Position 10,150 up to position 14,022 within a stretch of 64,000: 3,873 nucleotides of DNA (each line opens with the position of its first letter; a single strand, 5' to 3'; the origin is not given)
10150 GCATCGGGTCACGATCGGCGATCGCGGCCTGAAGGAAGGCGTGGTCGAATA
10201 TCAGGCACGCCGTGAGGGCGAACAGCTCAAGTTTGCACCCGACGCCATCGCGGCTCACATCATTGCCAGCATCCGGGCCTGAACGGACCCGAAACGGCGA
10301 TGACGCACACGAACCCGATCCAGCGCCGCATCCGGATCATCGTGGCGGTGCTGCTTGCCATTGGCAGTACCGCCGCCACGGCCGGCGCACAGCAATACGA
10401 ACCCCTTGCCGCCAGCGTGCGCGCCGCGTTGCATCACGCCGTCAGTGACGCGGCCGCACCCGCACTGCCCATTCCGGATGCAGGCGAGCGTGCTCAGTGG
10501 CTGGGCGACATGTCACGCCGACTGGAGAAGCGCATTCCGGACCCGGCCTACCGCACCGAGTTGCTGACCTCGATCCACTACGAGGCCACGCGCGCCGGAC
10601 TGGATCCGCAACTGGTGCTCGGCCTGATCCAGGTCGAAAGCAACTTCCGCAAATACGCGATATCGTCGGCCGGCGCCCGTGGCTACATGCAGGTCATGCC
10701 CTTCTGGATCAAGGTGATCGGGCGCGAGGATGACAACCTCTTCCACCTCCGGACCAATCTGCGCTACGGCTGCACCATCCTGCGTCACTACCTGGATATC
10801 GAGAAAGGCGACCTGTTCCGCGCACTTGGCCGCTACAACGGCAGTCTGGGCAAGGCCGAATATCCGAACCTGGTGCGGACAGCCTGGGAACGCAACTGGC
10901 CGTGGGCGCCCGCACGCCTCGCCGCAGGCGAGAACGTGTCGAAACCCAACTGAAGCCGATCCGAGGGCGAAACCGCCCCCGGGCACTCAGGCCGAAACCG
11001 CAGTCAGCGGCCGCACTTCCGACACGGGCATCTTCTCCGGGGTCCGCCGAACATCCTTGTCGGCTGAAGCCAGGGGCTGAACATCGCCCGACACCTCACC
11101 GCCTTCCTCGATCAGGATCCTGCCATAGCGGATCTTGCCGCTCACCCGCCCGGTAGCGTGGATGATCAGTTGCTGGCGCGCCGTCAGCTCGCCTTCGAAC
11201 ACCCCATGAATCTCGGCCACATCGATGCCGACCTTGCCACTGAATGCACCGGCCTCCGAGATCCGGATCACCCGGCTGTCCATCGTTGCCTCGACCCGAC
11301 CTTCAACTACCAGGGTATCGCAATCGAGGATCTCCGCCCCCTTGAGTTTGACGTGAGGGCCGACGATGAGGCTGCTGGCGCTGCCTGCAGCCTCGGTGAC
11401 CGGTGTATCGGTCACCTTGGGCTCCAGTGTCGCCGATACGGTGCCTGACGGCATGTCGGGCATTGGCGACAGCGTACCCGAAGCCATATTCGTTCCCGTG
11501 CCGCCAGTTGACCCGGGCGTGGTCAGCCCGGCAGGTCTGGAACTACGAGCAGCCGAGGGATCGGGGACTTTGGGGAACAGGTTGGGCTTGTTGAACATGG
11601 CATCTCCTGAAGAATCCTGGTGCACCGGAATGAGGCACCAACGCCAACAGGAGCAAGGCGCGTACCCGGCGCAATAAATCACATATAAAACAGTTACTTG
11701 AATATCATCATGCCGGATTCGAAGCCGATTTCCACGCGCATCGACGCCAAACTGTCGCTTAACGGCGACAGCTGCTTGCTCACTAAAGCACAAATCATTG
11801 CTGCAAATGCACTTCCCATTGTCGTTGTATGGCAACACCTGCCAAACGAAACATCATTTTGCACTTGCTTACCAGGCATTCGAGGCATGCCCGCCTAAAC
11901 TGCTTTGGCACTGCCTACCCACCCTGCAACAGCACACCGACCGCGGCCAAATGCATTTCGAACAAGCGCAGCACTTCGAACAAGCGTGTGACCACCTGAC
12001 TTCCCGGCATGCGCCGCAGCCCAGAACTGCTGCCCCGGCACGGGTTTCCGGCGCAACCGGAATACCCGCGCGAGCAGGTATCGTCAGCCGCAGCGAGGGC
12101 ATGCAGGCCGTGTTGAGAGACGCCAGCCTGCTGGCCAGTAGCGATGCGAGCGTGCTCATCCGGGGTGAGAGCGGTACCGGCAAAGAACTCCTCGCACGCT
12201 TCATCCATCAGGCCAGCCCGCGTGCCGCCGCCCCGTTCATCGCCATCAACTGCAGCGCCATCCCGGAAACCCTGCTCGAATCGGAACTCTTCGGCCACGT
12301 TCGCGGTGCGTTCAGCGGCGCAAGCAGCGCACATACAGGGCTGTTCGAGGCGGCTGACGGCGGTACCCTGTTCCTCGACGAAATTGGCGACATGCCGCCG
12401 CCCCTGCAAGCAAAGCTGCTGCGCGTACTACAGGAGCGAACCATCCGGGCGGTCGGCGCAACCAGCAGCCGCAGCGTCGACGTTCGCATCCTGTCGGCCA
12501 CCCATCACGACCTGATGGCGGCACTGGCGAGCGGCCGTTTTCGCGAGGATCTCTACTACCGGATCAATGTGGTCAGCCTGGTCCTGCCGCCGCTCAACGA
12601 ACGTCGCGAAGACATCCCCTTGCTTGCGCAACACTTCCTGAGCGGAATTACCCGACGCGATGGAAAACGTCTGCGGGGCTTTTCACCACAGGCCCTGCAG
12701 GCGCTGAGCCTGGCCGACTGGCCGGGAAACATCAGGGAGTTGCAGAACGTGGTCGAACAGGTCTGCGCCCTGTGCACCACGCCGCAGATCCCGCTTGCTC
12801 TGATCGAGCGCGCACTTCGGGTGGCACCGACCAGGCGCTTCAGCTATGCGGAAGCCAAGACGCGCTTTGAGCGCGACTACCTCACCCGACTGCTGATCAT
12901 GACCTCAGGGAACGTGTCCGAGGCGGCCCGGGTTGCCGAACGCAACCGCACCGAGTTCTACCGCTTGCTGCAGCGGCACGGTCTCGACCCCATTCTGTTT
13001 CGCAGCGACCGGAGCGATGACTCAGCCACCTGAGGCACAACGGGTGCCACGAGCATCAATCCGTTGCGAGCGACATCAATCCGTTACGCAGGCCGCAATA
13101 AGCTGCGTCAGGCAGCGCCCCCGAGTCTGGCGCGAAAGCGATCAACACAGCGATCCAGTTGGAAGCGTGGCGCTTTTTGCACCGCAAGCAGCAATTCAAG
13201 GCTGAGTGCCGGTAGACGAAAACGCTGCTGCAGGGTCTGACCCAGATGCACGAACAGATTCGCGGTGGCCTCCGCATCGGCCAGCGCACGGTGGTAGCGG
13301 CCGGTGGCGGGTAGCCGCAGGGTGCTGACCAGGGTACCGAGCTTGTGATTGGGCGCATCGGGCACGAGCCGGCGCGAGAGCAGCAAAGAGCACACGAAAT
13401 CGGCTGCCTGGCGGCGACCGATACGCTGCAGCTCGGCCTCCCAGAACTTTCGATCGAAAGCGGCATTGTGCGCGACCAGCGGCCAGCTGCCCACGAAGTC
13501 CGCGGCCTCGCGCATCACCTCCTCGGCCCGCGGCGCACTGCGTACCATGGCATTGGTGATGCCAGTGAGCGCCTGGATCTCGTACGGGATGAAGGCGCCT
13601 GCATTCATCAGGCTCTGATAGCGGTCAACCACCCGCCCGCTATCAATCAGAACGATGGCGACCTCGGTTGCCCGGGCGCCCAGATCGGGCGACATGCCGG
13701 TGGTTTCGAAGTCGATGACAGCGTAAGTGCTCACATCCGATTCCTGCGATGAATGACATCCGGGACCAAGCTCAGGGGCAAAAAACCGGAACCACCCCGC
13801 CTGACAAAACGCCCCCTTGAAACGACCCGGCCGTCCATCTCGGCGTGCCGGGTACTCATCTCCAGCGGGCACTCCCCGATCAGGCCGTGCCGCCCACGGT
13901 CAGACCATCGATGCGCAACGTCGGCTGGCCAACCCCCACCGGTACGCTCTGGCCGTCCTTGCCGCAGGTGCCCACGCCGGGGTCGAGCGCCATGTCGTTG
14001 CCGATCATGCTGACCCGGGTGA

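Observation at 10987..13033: Self-contained sigma54 enhancer module: GlrR-type activator divergent from a bactofilin gene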

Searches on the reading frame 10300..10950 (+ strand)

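Call 6: search_protein_families(library=pfam, proteins=[window:10300-10950:+], max_evalue=0.01)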
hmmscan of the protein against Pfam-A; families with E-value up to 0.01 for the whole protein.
window:10300-10950:+ (217 aa): 1 family
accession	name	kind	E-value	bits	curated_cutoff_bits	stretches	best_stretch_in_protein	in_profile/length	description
PF01464.25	SLT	-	5e-17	62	21.3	1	92-185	3-100/117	Transglycosylase SLT domain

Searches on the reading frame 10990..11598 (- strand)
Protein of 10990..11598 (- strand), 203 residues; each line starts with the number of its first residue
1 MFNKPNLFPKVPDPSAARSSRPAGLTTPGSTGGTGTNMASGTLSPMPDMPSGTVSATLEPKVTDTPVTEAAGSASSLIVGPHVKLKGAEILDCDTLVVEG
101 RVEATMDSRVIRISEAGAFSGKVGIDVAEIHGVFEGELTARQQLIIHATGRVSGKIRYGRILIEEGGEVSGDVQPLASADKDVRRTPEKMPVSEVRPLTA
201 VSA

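Call 6: search_protein_families(library=pfam, proteins=[window:10990-11598:-], max_evalue=0.01)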
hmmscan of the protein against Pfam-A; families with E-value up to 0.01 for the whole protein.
window:10990-11598:- (203 aa): 1 family
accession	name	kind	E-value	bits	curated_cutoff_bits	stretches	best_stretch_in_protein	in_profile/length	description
PF04519.19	Bactofilin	-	7.5e-17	61.8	27.9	1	78-173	2-97/98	Polymer-forming cytoskeletal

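Call 7: search_protein_families(library=ncbifam, proteins=[window:10990-11598:-], max_evalue=0.001)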
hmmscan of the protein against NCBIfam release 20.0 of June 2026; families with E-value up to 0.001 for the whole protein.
window:10990-11598:- (203 aa): 0 families

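Call 25: find_related_loci(query=window:10990-11598:-, collection=genome_contigs, flank=4500)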
Query window:10990-11598:- (203 aa) in genome_contigs; peptide patterns used: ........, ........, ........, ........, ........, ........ (x = any residue, [..] = any of these).
525 stretches matched a pattern; 321 encode a relative of the query (tblastn E <= 1e-3); the best 80 are kept; 80 distinct loci.
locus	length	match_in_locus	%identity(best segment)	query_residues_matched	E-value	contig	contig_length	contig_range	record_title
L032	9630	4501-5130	66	1-203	4e-79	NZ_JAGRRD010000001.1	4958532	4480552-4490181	Azoarcus sp. L1K30 Scaffold_1, whole genome shotgun sequence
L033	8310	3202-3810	66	1-202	4e-73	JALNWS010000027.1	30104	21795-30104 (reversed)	MAG: Azoarcus sp. isolate SO_2016_LW2 bin 36 scaffold02563_LW138R_2016, whole genome shotgun sequence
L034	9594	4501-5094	62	1-198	5e-73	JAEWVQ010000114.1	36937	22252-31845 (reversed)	MAG: Proteobacteria bacterium isolate OH_SDB_69 k127_555227, whole genome shotgun sequence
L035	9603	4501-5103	61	1-202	2e-69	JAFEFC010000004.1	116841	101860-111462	MAG: Proteobacteria bacterium isolate SZAS KAN-75 PROT-KAN-6__4__length-116841, whole genome shotgun sequence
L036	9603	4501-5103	60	1-202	2e-69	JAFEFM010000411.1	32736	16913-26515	MAG: Proteobacteria bacterium isolate SZAS LIN-74 LIN-667__411__length-32736, whole genome shotgun sequence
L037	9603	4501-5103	59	1-202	2e-68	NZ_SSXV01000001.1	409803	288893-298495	Thauera sp. 2A1 XMAS_Iso2_NODE_1_length_409803_cov_109.932, whole genome shotgun sequence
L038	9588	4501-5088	62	1-197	4e-67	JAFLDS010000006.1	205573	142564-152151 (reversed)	MAG: Thauera sp. isolate UWPOB_THAU1 gnl_X_OKFMMLPC_6, whole genome shotgun sequence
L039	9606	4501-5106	60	1-202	7e-67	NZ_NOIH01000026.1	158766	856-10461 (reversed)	Thauera propionica strain KNDSS-Mac4 contig_26, whole genome shotgun sequence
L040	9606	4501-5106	61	1-202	2e-66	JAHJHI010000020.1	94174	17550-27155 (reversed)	MAG: Gammaproteobacteria bacterium isolate Modern_marine_planktonic.mb.20 Modern_marine_plan.mb.20_k141_325279, whole ge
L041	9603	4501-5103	60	1-202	2e-66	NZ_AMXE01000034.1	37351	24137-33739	Thauera linaloolentis 47Lol = DSM 12138 Cont34, whole genome shotgun sequence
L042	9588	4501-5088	60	1-202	4e-66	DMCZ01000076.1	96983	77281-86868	MAG TPA_asm: Thauera sp. isolate UBA9855 contig_280, whole genome shotgun sequence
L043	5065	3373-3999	58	1-203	9e-66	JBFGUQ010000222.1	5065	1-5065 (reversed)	MAG: Rhodocyclaceae bacterium isolate Mix_sand05.2021.03.G.44 k141_1626158_length_5065_cov_8.6300, whole genome shotgun 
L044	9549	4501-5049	66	1-179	7e-66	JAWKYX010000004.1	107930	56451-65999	MAG: Rhodocyclaceae bacterium isolate AC3.78 AC3.78.fa-4, whole genome shotgun sequence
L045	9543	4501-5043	62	1-189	6e-66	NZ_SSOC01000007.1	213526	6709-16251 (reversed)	Pseudothauera nasutitermitis strain CC-YHH838 contig07, whole genome shotgun sequence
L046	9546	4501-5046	68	1-178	5e-66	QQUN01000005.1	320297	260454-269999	MAG: Proteobacteria bacterium isolate PRO3 29, whole genome shotgun sequence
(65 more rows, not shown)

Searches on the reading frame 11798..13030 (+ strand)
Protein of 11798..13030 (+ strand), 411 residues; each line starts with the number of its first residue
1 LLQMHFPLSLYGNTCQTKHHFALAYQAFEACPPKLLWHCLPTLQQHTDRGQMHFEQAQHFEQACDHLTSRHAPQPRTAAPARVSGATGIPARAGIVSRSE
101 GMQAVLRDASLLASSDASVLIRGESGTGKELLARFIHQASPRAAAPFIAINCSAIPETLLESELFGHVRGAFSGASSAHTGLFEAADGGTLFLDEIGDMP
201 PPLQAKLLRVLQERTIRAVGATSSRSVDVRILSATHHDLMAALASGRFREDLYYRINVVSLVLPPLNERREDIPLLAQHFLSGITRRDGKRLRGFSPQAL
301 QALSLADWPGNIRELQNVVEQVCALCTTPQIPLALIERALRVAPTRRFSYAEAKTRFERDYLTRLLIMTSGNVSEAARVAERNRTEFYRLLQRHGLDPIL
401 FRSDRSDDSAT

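Call 6: search_protein_families(library=pfam, proteins=[window:11798-13030:+], max_evalue=0.01)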
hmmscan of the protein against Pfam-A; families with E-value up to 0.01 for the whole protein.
window:11798-13030:+ (411 aa): 9 families
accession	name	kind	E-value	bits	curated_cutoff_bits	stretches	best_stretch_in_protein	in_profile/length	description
PF00158.32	Sigma54_activat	-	8.7e-71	237.5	20.2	1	95-261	1-167/168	Sigma-54 interaction domain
PF25601.1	AAA_lid_14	-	6.5e-24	84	27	1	268-343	2-77/87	AAA+ ATPase lid domain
PF14532.12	Sigma54_activ_2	-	1.2e-20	74.6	25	1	97-266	2-138/138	Sigma-54 interaction domain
PF07728.20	AAA_5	-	3.1e-06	27.7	22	1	119-218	2-97/139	AAA domain (dynein-related subfamily)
PF00004.35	AAA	-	5.3e-05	24.1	21.2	1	119-252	1-127/131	ATPase family associated with various cellular activities (AAA)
PF13191.12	AAA_16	-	0.0009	20.2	32.6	1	116-215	23-124/167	AAA ATPase domain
PF07724.20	AAA_2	-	0.0034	17.9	27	1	117-217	4-105/166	AAA domain (Cdc48 subfamily)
PF01078.27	Mg_chelatase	-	0.007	16.2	20.3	0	107-141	13-47/207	Magnesium chelatase, subunit ChlI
PF00493.29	MCM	-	0.0093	15.5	23.3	0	113-221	54-155/224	MCM P-loop domain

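Call 7: search_protein_families(library=ncbifam, proteins=[window:11798-13030:+], max_evalue=0.001)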
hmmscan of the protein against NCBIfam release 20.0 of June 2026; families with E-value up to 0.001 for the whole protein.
window:11798-13030:+ (411 aa): 28 families (the best 25 are shown)
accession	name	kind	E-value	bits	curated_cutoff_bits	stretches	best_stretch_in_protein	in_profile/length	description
NF011695.0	PRK15115.1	equivalog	4e-126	421.3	763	1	91-401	133-443/445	two-component system response regulator GlrR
TIGR01817.1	nifA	equivalog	3.3e-98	329.7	528.85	1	90-331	193-433/534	nif-specific transcriptional activator NifA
NF041552.1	TF_PrdR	equivalog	3.8e-97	326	795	1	94-392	268-574/577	sigma-54 dependent transcriptional regulator PrdR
TIGR02915.1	PEP_resp_reg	equivalog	8e-97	324.9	502.6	1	90-396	136-444/445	PEP-CTERM-box response regulator transcription factor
TIGR01818.1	ntrC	equivalog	2e-94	317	558.6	1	91-342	132-383/463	nitrogen regulation protein NR(I)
NF038308.1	RNA_repair_RtcR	equivalog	1.4e-92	311.3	650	1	92-347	179-443/530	RNA repair transcriptional activator RtcR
NF003451.0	PRK05022.1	equivalog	2.8e-91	306.8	476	1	87-396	187-510/512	nitric oxide reductase transcriptional regulator NorR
NF008469.0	PRK11361.1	equivalog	6.4e-91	305.3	714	1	94-360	144-409/461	acetoacetate metabolism transcriptional regulator AtoC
NF007689.0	PRK10365.1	equivalog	7.1e-90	301.9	760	1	90-381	136-429/441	sigma-54-dependent response regulator transcription factor ZraR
NF050807.1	TransRegFlbDCaul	equivalog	2.6e-85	287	750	1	94-337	119-362/454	sigma-54-dependent transcriptional regulator FlbD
NF041946.1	LuxO_transreg_Vib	equivalog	7.4e-81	272.3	800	1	91-343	131-383/463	quorum-sensing sigma-54 dependent transcriptional regulator LuxO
TIGR02329.1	propionate_PrpR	equivalog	8.6e-81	272.1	499.2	1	70-342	192-465/526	propionate catabolism operon regulatory protein PrpR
NF011958.0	PRK15429.1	equivalog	2e-80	271.3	830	1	94-393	380-683/692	formate hydrogenlyase transcriptional activator FlhA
NF011953.0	PRK15424.1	equivalog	9.1e-80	268.7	703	1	91-394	217-534/538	propionate catabolism operon regulatory protein PrpR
NF008176.1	PRK10923.1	equivalog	4e-79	266.4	620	1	92-325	137-370/469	nitrogen regulation protein NR(I)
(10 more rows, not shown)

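Call 65: search_solved_structures(query=window:11951-13030:+, max_evalue=1e-30)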
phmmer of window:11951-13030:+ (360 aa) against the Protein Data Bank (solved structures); distinct sequences matched with E-value up to 1e-30: 35.
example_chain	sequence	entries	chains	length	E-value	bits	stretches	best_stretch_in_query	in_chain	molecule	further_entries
1ojl_A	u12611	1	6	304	6e-85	288.8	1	45-331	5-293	TRANSCRIPTIONAL REGULATORY PROTEIN ZRAR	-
7ejw_C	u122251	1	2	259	1.4e-72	248.2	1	44-274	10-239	Transcriptional regulator FleQ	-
6j7e_A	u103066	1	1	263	1.4e-72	248.1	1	44-274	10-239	Nitrogen assimilation regulatory protein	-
5exp_A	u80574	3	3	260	1.4e-72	248.1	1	44-274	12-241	Transcriptional regulator FleQ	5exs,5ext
5exx_A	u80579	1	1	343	2.7e-72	247.2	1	44-274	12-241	Transcriptional regulator FleQ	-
8pb9_D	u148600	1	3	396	2.8e-72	247.2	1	43-273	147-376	Transcriptional regulator FleQ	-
8p53_C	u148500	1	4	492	3.7e-72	246.7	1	43-274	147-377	Transcriptional regulator FleQ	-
6jdi_A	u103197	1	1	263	1.3e-71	244.9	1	44-274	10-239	Nitrogen assimilation regulatory protein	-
6iy8_A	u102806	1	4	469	1.9e-71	244.5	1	52-278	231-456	Positive regulator CapR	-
6jdl_A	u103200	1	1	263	3.5e-71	243.6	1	44-274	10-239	Nitrogen assimilation regulatory protein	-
26jl_A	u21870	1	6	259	1.2e-70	241.8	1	38-275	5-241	Flagellar regulatory protein A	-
9qq6_C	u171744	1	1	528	4.2e-69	236.7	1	43-274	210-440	Nif-specific regulatory protein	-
5ep1_A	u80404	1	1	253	5e-67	229.9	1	43-285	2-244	Putative repressor protein luxO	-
5ep2_A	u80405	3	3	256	5.1e-67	229.9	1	43-285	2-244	Putative repressor protein luxO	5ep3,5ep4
5ep0_A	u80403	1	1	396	7.3e-67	229.3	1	42-285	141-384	Putative repressor protein luxO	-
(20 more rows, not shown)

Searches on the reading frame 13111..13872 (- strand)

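Call 6: search_protein_families(library=pfam, proteins=[window:13111-13872:-], max_evalue=0.01)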
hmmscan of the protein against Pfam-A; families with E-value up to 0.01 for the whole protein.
window:13111-13872:- (254 aa): 2 families
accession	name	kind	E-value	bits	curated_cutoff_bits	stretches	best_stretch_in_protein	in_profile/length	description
PF00929.31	RNase_T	-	7.8e-30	105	24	1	52-207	2-164/164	Exonuclease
PF16473.11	Rv2179c-like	-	0.0019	18.4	27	0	51-207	3-173/177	3'-5' exoribonuclease Rv2179c-like domain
